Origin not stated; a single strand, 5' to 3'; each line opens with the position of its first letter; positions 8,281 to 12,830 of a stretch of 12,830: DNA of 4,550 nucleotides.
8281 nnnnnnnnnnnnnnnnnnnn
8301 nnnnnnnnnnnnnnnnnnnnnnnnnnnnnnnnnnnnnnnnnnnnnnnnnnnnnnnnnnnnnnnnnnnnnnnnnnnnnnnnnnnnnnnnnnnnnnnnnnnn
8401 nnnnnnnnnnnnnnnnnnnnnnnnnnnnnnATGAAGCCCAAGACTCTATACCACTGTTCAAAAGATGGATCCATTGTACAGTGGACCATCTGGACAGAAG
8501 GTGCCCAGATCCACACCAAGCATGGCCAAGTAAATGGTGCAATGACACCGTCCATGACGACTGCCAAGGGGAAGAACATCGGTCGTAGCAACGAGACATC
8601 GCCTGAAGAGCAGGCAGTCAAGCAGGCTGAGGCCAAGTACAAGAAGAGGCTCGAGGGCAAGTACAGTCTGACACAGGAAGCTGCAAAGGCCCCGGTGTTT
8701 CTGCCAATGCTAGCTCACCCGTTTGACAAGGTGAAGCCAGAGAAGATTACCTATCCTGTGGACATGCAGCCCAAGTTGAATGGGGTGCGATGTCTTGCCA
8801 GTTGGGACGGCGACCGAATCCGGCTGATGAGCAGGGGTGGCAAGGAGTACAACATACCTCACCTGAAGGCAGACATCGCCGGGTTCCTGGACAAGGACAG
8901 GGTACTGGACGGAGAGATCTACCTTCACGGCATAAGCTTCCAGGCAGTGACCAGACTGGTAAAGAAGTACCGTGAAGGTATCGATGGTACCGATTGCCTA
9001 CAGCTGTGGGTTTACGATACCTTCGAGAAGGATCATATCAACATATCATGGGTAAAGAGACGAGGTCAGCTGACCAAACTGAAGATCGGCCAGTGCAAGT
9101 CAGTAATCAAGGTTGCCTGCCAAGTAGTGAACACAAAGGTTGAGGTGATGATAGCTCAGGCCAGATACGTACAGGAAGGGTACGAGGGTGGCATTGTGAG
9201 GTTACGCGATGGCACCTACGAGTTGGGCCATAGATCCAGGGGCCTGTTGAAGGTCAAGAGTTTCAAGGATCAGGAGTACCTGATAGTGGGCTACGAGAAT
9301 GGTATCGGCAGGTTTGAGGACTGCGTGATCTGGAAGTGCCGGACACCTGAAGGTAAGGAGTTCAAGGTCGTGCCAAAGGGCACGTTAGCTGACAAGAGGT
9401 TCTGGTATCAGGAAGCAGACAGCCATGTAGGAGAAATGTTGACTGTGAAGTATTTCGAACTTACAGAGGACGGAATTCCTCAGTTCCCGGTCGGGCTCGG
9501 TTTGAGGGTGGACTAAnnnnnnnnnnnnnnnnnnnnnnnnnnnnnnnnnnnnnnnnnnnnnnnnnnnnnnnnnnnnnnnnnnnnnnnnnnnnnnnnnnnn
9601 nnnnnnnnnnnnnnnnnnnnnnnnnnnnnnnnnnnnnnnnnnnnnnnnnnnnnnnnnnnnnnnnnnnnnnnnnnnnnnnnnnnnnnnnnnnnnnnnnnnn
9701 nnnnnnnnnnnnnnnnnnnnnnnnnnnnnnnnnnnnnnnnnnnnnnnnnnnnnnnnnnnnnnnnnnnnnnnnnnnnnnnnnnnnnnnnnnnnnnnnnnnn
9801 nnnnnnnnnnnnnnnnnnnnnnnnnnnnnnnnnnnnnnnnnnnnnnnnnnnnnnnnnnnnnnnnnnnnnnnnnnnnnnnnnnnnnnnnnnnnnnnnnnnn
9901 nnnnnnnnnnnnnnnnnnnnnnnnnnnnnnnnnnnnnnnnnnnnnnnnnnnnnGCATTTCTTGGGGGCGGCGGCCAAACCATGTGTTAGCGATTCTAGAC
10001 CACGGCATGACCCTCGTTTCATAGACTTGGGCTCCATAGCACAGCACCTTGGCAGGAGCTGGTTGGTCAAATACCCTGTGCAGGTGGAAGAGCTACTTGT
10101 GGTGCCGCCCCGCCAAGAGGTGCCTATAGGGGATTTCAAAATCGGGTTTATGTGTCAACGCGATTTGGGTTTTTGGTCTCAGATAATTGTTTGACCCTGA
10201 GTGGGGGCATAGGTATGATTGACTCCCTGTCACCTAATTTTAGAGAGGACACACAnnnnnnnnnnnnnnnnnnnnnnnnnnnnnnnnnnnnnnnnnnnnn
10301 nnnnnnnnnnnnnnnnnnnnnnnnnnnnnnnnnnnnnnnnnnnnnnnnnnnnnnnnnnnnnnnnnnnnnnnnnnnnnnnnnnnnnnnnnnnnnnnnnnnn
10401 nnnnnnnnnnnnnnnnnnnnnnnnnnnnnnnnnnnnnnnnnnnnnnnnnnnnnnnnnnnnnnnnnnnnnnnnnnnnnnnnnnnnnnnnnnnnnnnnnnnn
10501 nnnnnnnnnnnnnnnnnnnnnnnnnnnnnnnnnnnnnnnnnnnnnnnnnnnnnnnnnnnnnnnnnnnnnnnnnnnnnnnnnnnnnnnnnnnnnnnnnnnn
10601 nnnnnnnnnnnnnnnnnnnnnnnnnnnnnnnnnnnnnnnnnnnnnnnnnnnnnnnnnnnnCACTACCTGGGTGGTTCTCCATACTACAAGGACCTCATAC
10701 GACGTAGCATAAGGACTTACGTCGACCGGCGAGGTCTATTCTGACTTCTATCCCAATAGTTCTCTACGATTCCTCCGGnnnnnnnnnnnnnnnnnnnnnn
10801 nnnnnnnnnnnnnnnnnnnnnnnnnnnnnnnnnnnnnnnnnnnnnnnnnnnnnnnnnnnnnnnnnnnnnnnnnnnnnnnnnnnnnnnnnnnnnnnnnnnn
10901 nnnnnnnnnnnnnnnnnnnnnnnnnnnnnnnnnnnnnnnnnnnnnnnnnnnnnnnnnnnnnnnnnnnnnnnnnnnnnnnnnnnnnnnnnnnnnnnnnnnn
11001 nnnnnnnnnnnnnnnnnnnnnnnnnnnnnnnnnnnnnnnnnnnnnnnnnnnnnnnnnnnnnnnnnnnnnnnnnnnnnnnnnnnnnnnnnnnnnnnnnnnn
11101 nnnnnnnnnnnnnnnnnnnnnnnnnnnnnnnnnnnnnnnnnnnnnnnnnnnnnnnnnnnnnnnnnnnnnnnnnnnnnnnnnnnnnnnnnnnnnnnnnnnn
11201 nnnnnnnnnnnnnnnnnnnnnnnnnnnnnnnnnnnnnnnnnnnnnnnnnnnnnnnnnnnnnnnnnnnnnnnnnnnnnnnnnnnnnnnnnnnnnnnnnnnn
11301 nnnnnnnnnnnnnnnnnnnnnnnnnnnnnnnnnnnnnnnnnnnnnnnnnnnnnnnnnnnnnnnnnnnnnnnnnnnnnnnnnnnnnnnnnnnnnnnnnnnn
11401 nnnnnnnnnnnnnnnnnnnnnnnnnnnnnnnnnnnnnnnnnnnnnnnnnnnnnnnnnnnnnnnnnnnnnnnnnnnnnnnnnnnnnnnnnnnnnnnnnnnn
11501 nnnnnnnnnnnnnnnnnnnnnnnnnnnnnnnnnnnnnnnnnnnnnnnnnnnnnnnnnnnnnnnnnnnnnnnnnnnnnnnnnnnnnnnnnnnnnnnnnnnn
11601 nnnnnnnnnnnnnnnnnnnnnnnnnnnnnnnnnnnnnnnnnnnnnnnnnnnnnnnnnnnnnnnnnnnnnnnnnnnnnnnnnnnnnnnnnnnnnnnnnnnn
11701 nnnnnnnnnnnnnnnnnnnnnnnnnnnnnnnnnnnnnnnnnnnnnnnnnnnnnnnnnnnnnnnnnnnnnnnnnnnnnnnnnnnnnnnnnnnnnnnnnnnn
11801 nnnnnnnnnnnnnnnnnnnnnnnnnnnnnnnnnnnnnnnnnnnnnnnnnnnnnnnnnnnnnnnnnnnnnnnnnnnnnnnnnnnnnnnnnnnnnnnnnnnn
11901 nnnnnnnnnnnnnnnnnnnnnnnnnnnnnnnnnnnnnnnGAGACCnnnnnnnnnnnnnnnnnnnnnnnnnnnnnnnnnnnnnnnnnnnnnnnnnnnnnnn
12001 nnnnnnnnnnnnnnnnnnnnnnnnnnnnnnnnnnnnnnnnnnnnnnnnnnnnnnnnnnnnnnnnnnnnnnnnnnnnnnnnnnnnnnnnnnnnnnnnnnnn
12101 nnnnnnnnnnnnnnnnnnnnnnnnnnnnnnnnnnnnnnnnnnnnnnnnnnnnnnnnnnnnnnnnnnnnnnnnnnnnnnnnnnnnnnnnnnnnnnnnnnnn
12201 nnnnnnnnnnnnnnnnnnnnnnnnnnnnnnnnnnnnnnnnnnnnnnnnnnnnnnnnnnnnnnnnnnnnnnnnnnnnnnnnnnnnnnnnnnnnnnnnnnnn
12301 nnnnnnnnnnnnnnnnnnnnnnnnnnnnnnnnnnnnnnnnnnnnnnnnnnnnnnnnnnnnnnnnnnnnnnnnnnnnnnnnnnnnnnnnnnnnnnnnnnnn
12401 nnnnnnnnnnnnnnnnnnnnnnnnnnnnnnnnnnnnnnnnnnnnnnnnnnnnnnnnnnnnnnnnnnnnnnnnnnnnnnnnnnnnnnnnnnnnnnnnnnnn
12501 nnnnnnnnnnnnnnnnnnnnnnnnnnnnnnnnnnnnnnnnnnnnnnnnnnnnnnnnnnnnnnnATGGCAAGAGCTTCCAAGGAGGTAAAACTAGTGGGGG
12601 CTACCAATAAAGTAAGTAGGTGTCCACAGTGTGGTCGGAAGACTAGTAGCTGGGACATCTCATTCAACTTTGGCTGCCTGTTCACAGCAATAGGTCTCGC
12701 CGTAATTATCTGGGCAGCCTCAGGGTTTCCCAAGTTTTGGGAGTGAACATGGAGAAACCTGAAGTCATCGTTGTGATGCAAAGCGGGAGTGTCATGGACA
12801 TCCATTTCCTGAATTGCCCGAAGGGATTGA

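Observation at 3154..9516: A translationally coupled repair/replication module resembling the bacterial ligase-associated system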

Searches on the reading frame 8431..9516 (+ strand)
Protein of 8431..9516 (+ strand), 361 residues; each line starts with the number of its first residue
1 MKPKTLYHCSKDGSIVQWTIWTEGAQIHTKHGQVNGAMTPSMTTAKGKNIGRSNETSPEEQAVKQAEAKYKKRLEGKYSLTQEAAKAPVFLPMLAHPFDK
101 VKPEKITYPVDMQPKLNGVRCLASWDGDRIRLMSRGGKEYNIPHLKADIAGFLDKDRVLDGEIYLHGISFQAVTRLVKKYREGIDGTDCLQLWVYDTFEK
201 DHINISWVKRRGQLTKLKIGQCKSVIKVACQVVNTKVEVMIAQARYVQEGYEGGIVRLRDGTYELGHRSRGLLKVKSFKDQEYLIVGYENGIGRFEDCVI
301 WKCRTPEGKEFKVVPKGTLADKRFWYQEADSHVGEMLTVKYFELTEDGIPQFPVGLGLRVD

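Call 3: search_protein_families(library=pfam, proteins=[window:8431-9516:+], max_evalue=0.01)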
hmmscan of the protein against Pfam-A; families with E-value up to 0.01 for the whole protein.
window:8431-9516:+ (361 aa): 2 families
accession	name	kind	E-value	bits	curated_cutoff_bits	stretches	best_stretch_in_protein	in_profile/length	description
PF01068.26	DNA_ligase_A_M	-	7.3e-19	68.7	26.2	1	92-276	1-204/204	ATP dependent DNA ligase domain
PF14743.12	DNA_ligase_OB_2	-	7.2e-10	39.2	28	1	301-359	13-66/66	DNA ligase OB-like domain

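Call 4: search_protein_families(library=phrogs, proteins=[window:8431-9516:+], max_evalue=0.001)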
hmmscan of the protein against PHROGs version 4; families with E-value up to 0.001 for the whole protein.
window:8431-9516:+ (361 aa): 1 family
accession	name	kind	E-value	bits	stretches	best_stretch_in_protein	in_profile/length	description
phrog_114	-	DNA, RNA and nucleotide metabolism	1e-71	243.4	1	10-361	116-500/634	ATP-dependent DNA ligase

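Call 6: search_protein_families(library=ncbifam, proteins=[window:8431-9516:+], max_evalue=0.01)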
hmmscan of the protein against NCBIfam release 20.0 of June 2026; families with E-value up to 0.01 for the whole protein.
window:8431-9516:+ (361 aa): 12 families
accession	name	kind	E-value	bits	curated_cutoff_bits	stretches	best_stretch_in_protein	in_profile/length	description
NF006592.0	PRK09125.1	equivalog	4.5e-26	91.5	200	1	112-359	48-280/283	DNA ligase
NF007210.0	PRK09632.1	equivalog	1.7e-19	69.7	989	1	59-295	449-677/781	ATP-dependent DNA ligase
TIGR02779.1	NHEJ_ligase_lig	equivalog_domain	1.3e-15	57.4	227.75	1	113-293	19-201/302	non-homologous end-joining DNA ligase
TIGR02776.1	NHEJ_ligase_prk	equivalog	6.4e-13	48.4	373.2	1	114-290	11-190/587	DNA ligase D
NF002868.0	PRK03180.1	equivalog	9.9e-12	44.3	641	1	88-296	183-400/509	ATP-dependent DNA ligase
NF004628.0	PRK05972.1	subfamily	2.8e-11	42.3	895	1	39-293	200-444/870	ATP-dependent DNA ligase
NF006078.0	PRK08224.1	equivalog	9.8e-11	41.2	296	1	88-289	7-211/350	ATP-dependent DNA ligase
TIGR00574.1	dnl1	superfamily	5.9e-09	35.2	217.8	1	90-279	170-383/527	ATP-dependent DNA ligase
TIGR04120.1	DNA_lig_bact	equivalog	5e-08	32.4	400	1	75-269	187-390/526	cisplatin damage response ATP-dependent DNA ligase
NF005796.0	PRK07636.1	subfamily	2.6e-07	30.1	337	1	112-329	22-232/275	ATP-dependent DNA ligase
NF007211.0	PRK09633.1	equivalog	0.00011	20.8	774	1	113-301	21-232/610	DNA ligase D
NF041331.1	LigA_Halo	equivalog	0.00045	18.8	830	1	113-295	252-446/552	ATP-dependent DNA ligase LigA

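Call 37: search_solved_structures(query=window:8431-9516:+, max_evalue=0.001)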
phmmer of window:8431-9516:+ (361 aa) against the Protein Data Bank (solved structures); distinct sequences matched with E-value up to 0.001: 22.
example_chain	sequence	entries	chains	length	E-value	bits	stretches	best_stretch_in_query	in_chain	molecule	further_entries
6imj_A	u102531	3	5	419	1.7e-32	115.9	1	25-358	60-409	DNA ligase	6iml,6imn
6imk_A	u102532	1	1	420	1.7e-32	115.9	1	25-358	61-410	DNA ligase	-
7obn_A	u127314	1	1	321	2.8e-15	59.2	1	241-292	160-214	DNA ligase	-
2q2t_A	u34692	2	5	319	4.1e-12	48.8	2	89-287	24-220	Chlorella virus DNA ligase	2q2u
1p8l_A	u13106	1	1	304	4.5e-12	48.7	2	91-287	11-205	PBCV-1 DNA ligase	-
1fvi_A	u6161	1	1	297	1.3e-11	47.2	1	92-359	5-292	CHLORELLA VIRUS DNA LIGASE-ADENYLATE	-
3rr5_A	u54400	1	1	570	2.7e-09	39.5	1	73-296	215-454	DNA ligase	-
6dt1_A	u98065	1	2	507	5.8e-09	38.4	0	206-288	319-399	DNA ligase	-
6rar_I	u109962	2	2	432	1.3e-08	37.3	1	87-296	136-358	ATP-dependent DNA ligase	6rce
6rau_I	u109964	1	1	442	1.3e-08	37.2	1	87-296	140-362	ATP-dependent DNA ligase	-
6ras_I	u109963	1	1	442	1.4e-08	37.2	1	87-296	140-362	ATP-dependent DNA ligase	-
4d05_A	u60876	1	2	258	4.2e-08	35.6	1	113-359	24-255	ATP-DEPENDENT DNA LIGASE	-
9df9_A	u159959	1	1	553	1.6e-07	33.7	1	73-297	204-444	DNA ligase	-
3gde_A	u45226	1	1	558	1.8e-07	33.5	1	94-294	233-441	DNA ligase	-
9dfa_A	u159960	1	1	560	4.8e-07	32.1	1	73-297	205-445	DNA ligase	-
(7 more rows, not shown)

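Call 97: search_protein_families(library=padloc, proteins=[window:8431-9516:+], max_evalue=0.001)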
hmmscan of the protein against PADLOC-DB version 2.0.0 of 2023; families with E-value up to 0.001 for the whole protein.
window:8431-9516:+ (361 aa): 0 families

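Call 100: find_related_loci(query=A7, collection=viral_contigs, flank=6000)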
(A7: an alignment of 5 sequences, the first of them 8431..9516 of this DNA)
Query A7 (361 aa) in viral_contigs; peptide patterns used: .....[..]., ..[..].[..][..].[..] (x = any residue, [..] = any of these).
600 stretches matched a pattern (row limit reached: there are more); 522 encode a relative of the query (tblastn E <= 1e-3); the best 80 are kept; 80 distinct loci.
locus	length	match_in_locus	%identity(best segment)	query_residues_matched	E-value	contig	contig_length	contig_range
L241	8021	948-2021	48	5-360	5e-110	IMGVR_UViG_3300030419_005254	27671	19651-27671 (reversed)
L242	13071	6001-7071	46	1-360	1e-103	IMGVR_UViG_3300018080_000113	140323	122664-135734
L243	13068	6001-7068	45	1-359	8e-98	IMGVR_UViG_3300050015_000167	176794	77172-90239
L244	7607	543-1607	45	1-359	1e-96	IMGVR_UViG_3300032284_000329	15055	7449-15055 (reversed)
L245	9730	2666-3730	45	1-359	8e-97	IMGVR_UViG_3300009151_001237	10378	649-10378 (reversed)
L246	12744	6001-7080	45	1-360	3e-96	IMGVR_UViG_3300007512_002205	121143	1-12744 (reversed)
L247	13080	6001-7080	45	1-360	3e-96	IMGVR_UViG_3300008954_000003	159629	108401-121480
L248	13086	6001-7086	45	2-360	2e-94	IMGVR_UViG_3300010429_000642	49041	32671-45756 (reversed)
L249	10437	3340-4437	48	5-360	7e-107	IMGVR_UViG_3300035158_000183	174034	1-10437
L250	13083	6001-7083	44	1-359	4e-89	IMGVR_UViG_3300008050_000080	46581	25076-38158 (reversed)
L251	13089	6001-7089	41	1-359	3e-86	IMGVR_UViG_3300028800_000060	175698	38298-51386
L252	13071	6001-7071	41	1-360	7e-83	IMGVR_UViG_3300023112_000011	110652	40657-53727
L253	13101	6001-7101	41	1-361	1e-80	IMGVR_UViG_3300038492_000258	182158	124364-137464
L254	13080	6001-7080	44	1-356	4e-91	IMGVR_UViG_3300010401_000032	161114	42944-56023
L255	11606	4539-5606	40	1-361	4e-80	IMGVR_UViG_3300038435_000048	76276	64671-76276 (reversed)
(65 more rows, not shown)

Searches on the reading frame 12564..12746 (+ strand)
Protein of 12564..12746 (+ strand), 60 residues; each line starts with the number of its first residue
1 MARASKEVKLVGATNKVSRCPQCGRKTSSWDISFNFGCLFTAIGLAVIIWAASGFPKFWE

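Call 7: search_protein_families(library=pfam, proteins=[window:12564-12746:+], max_evalue=0.05)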
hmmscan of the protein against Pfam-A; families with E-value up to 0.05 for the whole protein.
window:12564-12746:+ (60 aa): 2 families
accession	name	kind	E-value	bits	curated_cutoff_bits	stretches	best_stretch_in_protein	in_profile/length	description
PF02591.20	Zn_ribbon_9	-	0.013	16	29.1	1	11-25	17-31/33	C4-type zinc ribbon domain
PF24460.1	DUF7575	-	0.022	14.6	28.5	1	17-27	3-13/28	Domain of unknown function (DUF7575)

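Call 49: search_protein_families(library=phrogs, proteins=[window:12564-12746:+], max_evalue=0.01)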
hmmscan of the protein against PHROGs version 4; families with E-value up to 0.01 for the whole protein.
window:12564-12746:+ (60 aa): 0 families
